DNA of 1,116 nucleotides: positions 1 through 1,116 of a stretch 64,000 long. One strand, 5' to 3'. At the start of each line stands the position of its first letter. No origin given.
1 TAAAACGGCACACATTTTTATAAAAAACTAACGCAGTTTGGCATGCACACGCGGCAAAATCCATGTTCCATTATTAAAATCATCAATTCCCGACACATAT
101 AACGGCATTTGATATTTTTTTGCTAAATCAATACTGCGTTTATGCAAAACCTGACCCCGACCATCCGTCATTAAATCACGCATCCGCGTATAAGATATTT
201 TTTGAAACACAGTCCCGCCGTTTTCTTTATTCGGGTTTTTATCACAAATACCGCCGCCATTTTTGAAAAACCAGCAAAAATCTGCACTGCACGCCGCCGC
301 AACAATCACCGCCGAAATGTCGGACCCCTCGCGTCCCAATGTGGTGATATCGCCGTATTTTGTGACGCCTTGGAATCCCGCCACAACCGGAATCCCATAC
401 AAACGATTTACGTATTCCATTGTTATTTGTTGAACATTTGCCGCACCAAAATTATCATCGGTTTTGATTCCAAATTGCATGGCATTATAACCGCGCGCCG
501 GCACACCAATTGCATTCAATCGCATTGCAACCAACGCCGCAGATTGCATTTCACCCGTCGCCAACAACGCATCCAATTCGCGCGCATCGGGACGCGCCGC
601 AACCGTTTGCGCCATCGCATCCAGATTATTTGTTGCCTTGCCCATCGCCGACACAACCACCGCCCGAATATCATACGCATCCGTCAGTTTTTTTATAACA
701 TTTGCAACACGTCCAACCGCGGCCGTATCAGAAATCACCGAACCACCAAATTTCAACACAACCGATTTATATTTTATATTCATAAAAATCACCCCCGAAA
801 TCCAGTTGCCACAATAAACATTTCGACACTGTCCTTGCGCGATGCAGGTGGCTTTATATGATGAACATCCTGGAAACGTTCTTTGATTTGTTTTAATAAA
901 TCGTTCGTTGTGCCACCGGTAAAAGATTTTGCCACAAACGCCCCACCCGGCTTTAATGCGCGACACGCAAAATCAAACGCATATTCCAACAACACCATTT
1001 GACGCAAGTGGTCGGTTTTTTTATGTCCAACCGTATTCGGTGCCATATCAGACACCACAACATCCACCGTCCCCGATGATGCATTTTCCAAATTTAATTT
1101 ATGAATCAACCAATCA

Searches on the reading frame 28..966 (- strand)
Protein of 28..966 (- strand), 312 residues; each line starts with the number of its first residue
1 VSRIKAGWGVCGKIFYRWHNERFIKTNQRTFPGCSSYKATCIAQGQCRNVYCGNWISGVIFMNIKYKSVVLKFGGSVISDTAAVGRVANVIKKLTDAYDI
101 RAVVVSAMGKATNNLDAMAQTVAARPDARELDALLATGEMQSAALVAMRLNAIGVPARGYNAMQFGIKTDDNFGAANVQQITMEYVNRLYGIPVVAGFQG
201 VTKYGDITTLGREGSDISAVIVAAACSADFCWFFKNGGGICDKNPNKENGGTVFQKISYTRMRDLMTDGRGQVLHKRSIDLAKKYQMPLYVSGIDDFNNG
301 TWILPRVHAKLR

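Call 39: search_protein_families(library=pfam, proteins=[window:28-966:-], max_evalue=0.00001)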
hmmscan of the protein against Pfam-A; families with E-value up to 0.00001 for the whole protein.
window:28-966:- (312 aa): 1 family
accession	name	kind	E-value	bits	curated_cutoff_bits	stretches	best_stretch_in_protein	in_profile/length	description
PF00696.33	AA_kinase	-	2.6e-35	122.7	24.9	1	68-291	2-232/234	Amino acid kinase family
